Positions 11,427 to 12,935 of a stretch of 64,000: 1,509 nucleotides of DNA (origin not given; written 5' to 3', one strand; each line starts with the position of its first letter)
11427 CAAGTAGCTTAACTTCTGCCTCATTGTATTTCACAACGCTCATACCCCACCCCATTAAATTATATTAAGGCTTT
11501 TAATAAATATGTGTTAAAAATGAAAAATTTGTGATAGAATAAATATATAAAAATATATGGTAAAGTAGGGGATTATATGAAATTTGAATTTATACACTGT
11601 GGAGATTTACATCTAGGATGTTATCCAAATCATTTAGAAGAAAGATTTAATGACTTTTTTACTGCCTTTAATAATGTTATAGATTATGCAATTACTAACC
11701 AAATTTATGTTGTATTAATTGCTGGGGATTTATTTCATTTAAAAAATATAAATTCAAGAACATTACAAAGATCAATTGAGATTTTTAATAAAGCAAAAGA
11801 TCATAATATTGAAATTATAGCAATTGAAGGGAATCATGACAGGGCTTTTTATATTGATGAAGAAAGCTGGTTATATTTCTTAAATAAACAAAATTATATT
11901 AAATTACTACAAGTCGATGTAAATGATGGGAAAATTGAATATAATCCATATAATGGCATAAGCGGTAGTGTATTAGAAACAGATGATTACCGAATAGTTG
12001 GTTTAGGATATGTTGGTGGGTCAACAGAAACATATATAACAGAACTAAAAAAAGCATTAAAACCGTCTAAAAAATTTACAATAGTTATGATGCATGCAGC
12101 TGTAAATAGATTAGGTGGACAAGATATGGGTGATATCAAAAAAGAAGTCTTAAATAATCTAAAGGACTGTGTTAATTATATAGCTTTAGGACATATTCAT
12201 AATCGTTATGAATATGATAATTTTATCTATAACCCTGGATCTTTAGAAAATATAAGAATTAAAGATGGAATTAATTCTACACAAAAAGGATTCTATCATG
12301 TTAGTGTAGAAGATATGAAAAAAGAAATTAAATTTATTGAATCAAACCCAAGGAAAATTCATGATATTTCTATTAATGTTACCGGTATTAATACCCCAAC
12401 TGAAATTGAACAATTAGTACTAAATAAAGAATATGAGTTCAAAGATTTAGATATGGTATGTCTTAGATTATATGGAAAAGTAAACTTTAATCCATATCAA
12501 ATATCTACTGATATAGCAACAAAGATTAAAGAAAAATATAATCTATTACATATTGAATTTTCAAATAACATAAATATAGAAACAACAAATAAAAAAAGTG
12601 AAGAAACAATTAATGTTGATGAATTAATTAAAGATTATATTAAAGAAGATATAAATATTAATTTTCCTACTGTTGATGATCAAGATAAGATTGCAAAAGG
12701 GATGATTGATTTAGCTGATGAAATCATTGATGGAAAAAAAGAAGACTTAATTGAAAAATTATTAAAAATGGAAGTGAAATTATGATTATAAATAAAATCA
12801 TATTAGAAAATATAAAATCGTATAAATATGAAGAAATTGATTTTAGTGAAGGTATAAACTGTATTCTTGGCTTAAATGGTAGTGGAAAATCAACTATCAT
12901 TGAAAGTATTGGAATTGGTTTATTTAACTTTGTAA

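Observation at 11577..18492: SbcD-SbcC co-operonic with two tandem NrnA-like DHH phosphoesterases and SurE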

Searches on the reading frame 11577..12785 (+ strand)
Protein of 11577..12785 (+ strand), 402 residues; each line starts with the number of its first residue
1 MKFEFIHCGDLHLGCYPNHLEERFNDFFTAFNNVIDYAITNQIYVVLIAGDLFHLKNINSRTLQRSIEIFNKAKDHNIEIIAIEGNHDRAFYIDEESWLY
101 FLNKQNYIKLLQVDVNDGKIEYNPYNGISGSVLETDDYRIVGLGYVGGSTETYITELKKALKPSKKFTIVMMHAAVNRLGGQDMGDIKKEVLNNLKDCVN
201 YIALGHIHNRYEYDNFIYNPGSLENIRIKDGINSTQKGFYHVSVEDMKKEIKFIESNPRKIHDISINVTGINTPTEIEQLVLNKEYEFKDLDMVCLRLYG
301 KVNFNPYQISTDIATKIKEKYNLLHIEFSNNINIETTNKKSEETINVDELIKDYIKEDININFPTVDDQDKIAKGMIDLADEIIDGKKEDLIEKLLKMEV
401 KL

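Call 3: search_protein_families(library=pfam, proteins=[window:11577-12785:+])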
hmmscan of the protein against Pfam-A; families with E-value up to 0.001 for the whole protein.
window:11577-12785:+ (402 aa): 3 families
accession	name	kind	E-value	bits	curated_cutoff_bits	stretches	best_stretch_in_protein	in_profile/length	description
PF00149.33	Metallophos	-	4.5e-14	53.8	21.5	1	5-209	3-190/191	Calcineurin-like phosphoesterase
PF12850.12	Metallophos_2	-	2e-05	25.1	27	1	9-230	7-142/154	Calcineurin-like phosphoesterase superfamily domain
PF16149.10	DUF4857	-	0.00055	19.7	25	0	50-115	172-236/270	Domain of unknown function (DUF4857)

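Call 4: search_protein_families(library=ncbifam, proteins=[window:11577-12785:+])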
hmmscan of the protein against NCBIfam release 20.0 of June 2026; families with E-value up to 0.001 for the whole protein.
window:11577-12785:+ (402 aa): 9 families
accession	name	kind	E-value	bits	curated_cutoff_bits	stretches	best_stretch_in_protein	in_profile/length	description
NF041031.1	Mre11_Sulfo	equivalog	5.8e-28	98.2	500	1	5-358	2-342/374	DNA double-strand break repair protein Mre11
NF041029.1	Mre11_Pyroc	equivalog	4.5e-27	95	600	1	4-333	2-344/438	DNA double-strand break repair protein Mre11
NF041030.1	Mre11_Halo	equivalog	1.7e-16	60.3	550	1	5-104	4-100/361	DNA double-strand break repair protein Mre11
TIGR00619.1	sbcd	subfamily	4.5e-11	43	77.65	1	6-97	4-95/252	exonuclease subunit SbcD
NF008206.2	PRK10966.1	equivalog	2.7e-07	30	450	1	5-100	3-97/380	exonuclease subunit SbcD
NF045706.1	PhFuoseLconase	equivalog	1.5e-05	24.3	630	1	60-127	72-137/332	phospho-furanose lactonase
TIGR00040.1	yfcE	subfamily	3.3e-05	24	56.25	0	42-97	28-68/158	YfcE family phosphodiesterase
TIGR04123.1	P_estr_lig_assc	hypoth_equivalog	9.8e-05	21.8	150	1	45-90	67-111/207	ligase-associated DNA damage response endonuclease PdeM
TIGR00583.1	mre11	equivalog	0.00053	19.1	434.6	1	9-68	10-68/405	DNA repair protein (mre11)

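Call 10: search_protein_families(library=padloc, proteins=[window:11577-12785:+], max_evalue=0.01)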
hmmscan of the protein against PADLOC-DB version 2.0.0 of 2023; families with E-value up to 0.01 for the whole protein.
window:11577-12785:+ (402 aa): 1 family
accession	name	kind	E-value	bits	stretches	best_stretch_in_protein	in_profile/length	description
PDLC04908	PDC-S10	-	0.0003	18.1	1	45-112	32-96/223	-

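Call 26: find_homologous_proteins(query=window:11577-12785:+, max_evalue=1e-10)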
Query window:11577-12785:+ (402 aa): 178 proteins with E <= 1e-10 among 5266 candidates; the best 120 are listed.
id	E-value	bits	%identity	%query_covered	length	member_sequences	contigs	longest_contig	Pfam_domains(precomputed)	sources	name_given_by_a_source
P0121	4.3e-263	890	100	100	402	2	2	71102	PF12850.13,PF00149.34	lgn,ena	-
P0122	1.7e-156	539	60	100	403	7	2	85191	PF12850.13,PF00149.34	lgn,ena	-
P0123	4.7e-155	534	59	100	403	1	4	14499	PF12850.13,PF00149.34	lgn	-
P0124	8.0e-155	534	58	100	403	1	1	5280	PF12850.13,PF00149.34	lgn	-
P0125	2.3e-154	532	58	100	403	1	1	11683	PF12850.13,PF00149.34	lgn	-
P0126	2.9e-154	532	58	100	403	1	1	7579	PF12850.13,PF00149.34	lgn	-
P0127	3.3e-154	532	58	100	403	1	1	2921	PF12850.13,PF00149.34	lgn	-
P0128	1.3e-148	513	57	100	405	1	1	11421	PF12850.13,PF00149.34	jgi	jgi:DNA repair exonuclease SbcCD nuclease subunit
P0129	1.9e-136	473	55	100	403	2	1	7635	PF00149.34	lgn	-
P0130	1.2e-135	470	52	100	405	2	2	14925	PF12850.13,PF00149.34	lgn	-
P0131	1.9e-132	460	50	100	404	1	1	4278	PF12850.13,PF00149.34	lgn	-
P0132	2.2e-132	460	51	100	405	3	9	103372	PF00149.34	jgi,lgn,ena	jgi:exonuclease SbcD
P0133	7.1e-129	448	51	100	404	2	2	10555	PF12850.13,PF00149.34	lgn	-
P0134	2.5e-128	446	52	99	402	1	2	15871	PF12850.13,PF00149.34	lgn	-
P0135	3.4e-126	439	50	100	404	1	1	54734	PF12850.13,PF00149.34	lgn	-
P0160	7.1e-105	369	46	97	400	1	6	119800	PF00149.34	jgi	-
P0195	1.3e-91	326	47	92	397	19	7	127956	PF12850.13,PF00149.34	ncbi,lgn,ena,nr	ncbi:MAG: metallophosphoesterase [Bacilli bacterium]|nr:metallophosphoesterase [Acholeplasmataceae b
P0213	2.3e-81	292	39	85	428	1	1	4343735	PF12850.13,PF00149.34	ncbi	-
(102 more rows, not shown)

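Call 27: find_encoding_contigs(protein=P0160, flank=9000, max_places=2)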
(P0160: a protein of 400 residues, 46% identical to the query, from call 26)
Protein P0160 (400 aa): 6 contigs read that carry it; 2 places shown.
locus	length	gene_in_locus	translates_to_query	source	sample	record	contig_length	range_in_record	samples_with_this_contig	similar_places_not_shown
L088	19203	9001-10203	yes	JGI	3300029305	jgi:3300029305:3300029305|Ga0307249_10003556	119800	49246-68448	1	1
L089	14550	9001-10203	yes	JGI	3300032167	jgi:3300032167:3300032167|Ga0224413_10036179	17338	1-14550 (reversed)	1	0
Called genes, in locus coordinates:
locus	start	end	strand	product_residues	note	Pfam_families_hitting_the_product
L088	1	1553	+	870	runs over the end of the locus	PF00521:DNA_topoisoIV, PF03989:DNA_gyraseA_C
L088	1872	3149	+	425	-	PF02403:Seryl_tRNA_N, PF00587:tRNA-synt_2b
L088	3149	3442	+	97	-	-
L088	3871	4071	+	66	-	-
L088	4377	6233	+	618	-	-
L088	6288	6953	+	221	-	-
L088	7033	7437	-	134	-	PF11969:DcpS_C, PF01230:HIT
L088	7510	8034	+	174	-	PF07456:Hpre_diP_synt_I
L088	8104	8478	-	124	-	PF09671:Spore_GerQ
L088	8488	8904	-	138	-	PF07486:Hydrolase_2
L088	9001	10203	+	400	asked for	PF00149:Metallophos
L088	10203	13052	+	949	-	PF02463:SMC_N, PF13304:AAA_21 (faint), PF13476:AAA_23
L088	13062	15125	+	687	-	PF00704:Glyco_hydro_18, PF23916:TIM-barrel_EndoS (weak)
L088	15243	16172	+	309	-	PF01368:DHH, PF02272:DHHA1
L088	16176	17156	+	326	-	PF01368:DHH, PF02272:DHHA1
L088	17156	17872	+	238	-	PF01975:SurE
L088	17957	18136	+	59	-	-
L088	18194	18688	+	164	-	-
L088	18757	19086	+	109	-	PF07883:Cupin_2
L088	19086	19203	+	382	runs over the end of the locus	PF00753:Lactamase_B, PF12706:Lactamase_B_2 (weak)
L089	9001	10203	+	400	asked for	PF00149:Metallophos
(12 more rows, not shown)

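Call 28: find_encoding_contigs(protein=P0195, flank=9000, max_places=2)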
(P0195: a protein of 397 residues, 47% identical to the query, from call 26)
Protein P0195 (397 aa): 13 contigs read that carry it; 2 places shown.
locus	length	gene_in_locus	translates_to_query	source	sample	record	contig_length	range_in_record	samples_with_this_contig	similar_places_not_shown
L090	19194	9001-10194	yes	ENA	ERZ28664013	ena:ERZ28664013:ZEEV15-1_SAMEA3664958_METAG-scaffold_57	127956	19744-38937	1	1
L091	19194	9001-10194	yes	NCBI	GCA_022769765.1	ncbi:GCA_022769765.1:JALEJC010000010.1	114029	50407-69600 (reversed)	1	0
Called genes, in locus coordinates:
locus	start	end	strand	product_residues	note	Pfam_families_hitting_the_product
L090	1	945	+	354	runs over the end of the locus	PF02463:SMC_N, PF13175:AAA_15, PF13476:AAA_23, PF13304:AAA_21 (weak)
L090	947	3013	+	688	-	PF02518:HATPase_c, PF00204:DNA_gyraseB, PF01751:Toprim, PF00986:DNA_gyraseB_C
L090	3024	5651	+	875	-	PF00521:DNA_topoisoIV, PF03989:DNA_gyraseA_C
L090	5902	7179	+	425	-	PF02403:Seryl_tRNA_N, PF00587:tRNA-synt_2b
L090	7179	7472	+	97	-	-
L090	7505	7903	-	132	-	PF11969:DcpS_C, PF01230:HIT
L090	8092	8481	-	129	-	PF09671:Spore_GerQ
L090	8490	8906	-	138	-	PF07486:Hydrolase_2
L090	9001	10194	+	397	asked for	PF00149:Metallophos, PF12850:Metallophos_2 (weak)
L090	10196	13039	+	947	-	PF02463:SMC_N, PF13175:AAA_15 (weak), PF13304:AAA_21 (faint), PF13476:AAA_23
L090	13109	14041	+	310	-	PF01368:DHH, PF02272:DHHA1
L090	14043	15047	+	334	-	PF01368:DHH, PF02272:DHHA1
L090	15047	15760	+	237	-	PF01975:SurE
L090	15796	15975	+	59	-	PF07441:BofA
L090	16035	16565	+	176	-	-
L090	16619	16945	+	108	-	PF00190:Cupin_1 (weak), PF07883:Cupin_2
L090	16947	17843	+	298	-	PF00753:Lactamase_B, PF12706:Lactamase_B_2 (weak)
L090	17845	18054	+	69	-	-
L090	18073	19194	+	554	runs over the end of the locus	PF01268:FTHFS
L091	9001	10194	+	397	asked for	PF00149:Metallophos, PF12850:Metallophos_2 (weak)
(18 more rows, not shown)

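Call 29: find_encoding_contigs(protein=P0213, flank=9000, max_places=2)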
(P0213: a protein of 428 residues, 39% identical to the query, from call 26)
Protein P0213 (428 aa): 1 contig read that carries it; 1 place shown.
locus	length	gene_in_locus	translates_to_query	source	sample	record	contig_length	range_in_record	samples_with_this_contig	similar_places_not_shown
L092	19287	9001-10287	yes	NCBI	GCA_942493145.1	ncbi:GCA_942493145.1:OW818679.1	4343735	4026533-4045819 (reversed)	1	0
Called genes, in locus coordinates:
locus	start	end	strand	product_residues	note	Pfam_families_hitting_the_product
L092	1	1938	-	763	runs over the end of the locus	PF04879:Molybdop_Fe4S4, PF00384:Molybdopterin, PF01568:Molydop_binding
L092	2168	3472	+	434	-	PF17853:GGDEF_2 (weak), PF13556:HTH_30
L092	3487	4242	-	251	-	PF00149:Metallophos, PF12850:Metallophos_2 (faint)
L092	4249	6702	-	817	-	PF08269:dCache_2, PF17200:sCache_2, PF17201:Cache_3-Cache_2 (weak), PF00989:PAS (weak), PF13188:PAS_8 (weak), PF13426:PAS_9 (faint), PF03445:DUF294, PF10335:DUF294_C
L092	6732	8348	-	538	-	PF00474:SSF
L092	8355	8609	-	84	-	-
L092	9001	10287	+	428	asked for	PF00149:Metallophos, PF12850:Metallophos_2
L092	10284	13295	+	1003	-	PF02463:SMC_N, PF13175:AAA_15 (weak), PF13476:AAA_23 (faint), PF13304:AAA_21 (weak)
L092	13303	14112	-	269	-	-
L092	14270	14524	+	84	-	PF01402:RHH_1 (weak)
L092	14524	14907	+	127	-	PF01850:PIN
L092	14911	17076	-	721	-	PF01751:Toprim, PF01131:Topoisom_bac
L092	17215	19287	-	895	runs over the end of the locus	PF00690:Cation_ATPase_N, PF00122:E1-E2_ATPase, PF00702:Hydrolase, PF13246:Cation_ATPase, PF00689:Cation_ATPase_C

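Call 33: search_solved_structures(query=window:11577-12785:+, max_evalue=0.001)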
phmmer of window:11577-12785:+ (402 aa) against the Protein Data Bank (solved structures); distinct sequences matched with E-value up to 0.001: 17.
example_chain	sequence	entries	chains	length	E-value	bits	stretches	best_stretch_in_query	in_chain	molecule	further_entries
1ii7_A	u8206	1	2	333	5.5e-24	88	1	4-266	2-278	Mre11 nuclease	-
3dsc_A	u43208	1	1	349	6e-24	87.8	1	4-266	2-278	DNA double-strand break repair protein mre11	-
4hd0_A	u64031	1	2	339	2.8e-23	85.6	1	4-266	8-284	DNA double-strand break repair protein Mre11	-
3dsd_A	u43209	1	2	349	9.1e-23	83.9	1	4-266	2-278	DNA double-strand break repair protein mre11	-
1s8e_A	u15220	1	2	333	2.4e-21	79.3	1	4-266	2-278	exonuclease putative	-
3auz_A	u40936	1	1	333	3.4e-10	42.5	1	4-256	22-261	DNA double-strand break repair protein mre11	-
4tug_C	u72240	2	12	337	1.9e-09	40.1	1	4-261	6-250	DNA double-strand break repair protein Mre11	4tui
3av0_A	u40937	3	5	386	3.6e-09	39.2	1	4-262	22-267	DNA double-strand break repair protein mre11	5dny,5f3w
4o24_A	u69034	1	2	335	5.1e-08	35.4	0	158-245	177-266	Exonuclease, putative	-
2q8u_A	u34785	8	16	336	5.1e-08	35.4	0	158-245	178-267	Exonuclease, putative | Nuclease SbcCD subunit D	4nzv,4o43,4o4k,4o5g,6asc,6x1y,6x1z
3qg5_C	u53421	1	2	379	7e-08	34.9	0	158-245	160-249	Mre11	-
3thn_A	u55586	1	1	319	7.4e-07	31.6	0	158-245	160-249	Exonuclease, putative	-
3tho_B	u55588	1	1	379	7.7e-07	31.5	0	158-245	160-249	Exonuclease, putative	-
9ulo_A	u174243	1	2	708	2.5e-05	26.5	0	3-72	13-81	Double-strand break repair protein MRE11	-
8bah_A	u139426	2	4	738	3.9e-05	25.9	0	3-72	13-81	Double-strand break repair protein MRE11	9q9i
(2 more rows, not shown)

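Call 45: find_related_loci(query=A2, collection=metagenome_contigs, flank=10000)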
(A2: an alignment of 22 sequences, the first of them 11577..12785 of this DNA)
Query A2 (402 aa) in metagenome_contigs; peptide patterns used: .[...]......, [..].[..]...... (x = any residue, [..] = any of these).
600 stretches matched a pattern (row limit reached: there are more); 249 encode a relative of the query (tblastn E <= 1e-3); the best 80 are kept; 80 distinct loci.
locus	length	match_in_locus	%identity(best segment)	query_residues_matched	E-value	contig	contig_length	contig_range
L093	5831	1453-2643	44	1-401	5e-116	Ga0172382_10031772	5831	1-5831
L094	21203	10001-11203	37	4-397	2e-74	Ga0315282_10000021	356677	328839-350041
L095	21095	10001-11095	39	2-361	1e-71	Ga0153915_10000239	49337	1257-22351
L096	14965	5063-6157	31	1-333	2e-46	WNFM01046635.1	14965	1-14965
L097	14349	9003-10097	30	1-333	4e-46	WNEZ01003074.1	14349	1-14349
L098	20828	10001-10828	34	1-262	2e-45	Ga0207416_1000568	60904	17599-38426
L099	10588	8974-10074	30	1-333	1e-44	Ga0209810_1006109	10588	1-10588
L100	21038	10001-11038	31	3-331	1e-44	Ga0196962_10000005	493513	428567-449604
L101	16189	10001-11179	29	3-388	7e-44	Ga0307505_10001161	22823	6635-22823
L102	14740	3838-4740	33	1-277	4e-43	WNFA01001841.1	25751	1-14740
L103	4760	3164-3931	35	1-245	4e-43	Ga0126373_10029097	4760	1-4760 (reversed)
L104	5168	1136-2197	30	1-329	2e-42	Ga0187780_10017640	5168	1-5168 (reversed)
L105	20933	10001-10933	31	1-297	5e-42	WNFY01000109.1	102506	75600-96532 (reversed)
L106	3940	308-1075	35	1-245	1e-41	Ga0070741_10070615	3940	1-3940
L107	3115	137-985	30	5-311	2e-41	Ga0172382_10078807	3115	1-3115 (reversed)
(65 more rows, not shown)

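Call 82: predict_structure(alignment_id=A2)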
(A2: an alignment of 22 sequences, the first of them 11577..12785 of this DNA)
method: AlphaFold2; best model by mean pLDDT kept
length: 402 residues; sequences in the alignment: 22
mean_pLDDT: 87.3   pTM: 0.78
mean pLDDT of the five models: 87.3, 85.9, 85.6, 85.0, 84.8
residues with pLDDT >= 90: 227; 70-90: 138; 50-70: 25; < 50: 12
segments of 3 or more residues with pLDDT < 50: 336-345
pLDDT, mean of each block of 10 residues (from residue 1): 95 93 96 98 98 89 96 98 85 68 95 84 90 95 87 85 91 83 74 92 93 94 89 84 96 94 93 94 94 94 89 94 94 59 55 85 82 82 72 70 47
secondary structure, 60 per line:
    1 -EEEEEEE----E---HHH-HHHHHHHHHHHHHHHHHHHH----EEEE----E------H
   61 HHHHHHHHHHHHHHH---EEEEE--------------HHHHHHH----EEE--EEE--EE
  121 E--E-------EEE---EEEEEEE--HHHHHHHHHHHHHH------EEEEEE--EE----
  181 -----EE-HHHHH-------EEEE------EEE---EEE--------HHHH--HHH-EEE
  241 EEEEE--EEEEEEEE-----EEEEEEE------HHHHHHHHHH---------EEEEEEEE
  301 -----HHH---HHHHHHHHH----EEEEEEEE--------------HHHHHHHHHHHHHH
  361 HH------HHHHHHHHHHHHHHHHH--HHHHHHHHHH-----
elements in order: E2-8 H21-40 E45-48 H60-75 E79-83 H98-104 E109-111 E114-116 E119-121 E132-134 E138-144 H147-160 E167-172 H189-193 E201-204 E211-213 E217-219 H228-231 E238-245 E248-255 E261-267 H274-283 E293-300 H312-320 E325-332 H347-362 H369-385 H388-397

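Call 85: fold_search(model_id=the predicted structure, library=pdb)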
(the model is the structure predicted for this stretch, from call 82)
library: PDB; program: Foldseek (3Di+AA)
matches with E <= 10: 1177; with E <= 0.001: 80
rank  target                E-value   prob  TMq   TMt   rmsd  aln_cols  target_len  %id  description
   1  3av0_A                6.0e-20  1.00  0.60  0.65  10.5       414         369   21  Crystal structure of Mre11-Rad50 bound to ATP S (released 2011-05-25)
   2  3dsd_A                9.7e-20  1.00  0.63  0.74   6.0       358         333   26  Crystal structure of P. furiosus Mre11-H85S bound to a branched DNA and manganese (released 2008-10-14)
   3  4hd0_A                1.9e-19  1.00  0.61  0.73   6.2       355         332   27  Mre11 ATLD17/18 mutation retains Tel1/ATM activity but blocks DNA double-strand break repair (released 2012-10-31)
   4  1s8e_A                2.2e-19  1.00  0.62  0.73   5.6       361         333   26  Crystal structure of Mre11-3 (released 2004-08-10)
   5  5dny_A                2.5e-19  1.00  0.58  0.66   8.8       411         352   20  Structure of the ATPrS-Mre11/Rad50-DNA complex (released 2016-02-24)
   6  1ii7_B                3.5e-19  1.00  0.62  0.74   6.0       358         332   27  Crystal structure of P. furiosus Mre11 with manganese and dAMP (released 2001-05-30)
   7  1ii7_A                1.0e-18  1.00  0.63  0.75   5.2       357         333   27  Crystal structure of P. furiosus Mre11 with manganese and dAMP (released 2001-05-30)
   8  4hd0_B                1.1e-18  1.00  0.61  0.75   6.1       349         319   27  Mre11 ATLD17/18 mutation retains Tel1/ATM activity but blocks DNA double-strand break repair (released 2012-10-31)
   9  5dny_C                2.4e-18  1.00  0.59  0.67   8.8       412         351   21  Structure of the ATPrS-Mre11/Rad50-DNA complex (released 2016-02-24)
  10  4tug_C                1.2e-17  1.00  0.60  0.76   5.4       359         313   22  Crystal structure of MjMre11-DNA2 complex (released 2014-10-15)
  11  9q9j_E                3.8e-17  1.00  0.61  0.52  13.4       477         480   19  Cryo-EM structure of human Mre11-Rad50-Nbs1 (MRN) complex bound to DNA and telomeric factor TRF2 fragment (438-542) (released 2025-10-01)
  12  4tug_E                4.0e-17  1.00  0.61  0.76   5.7       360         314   22  Crystal structure of MjMre11-DNA2 complex (released 2014-10-15)
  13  9q9j_D                1.1e-16  1.00  0.60  0.52  13.8       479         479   18  Cryo-EM structure of human Mre11-Rad50-Nbs1 (MRN) complex bound to DNA and telomeric factor TRF2 fragment (438-542) (released 2025-10-01)
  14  4tug_A                1.2e-16  1.00  0.59  0.73   5.9       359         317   22  Crystal structure of MjMre11-DNA2 complex (released 2014-10-15)
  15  4tug_B                1.4e-16  1.00  0.57  0.74   5.0       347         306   22  Crystal structure of MjMre11-DNA2 complex (released 2014-10-15)
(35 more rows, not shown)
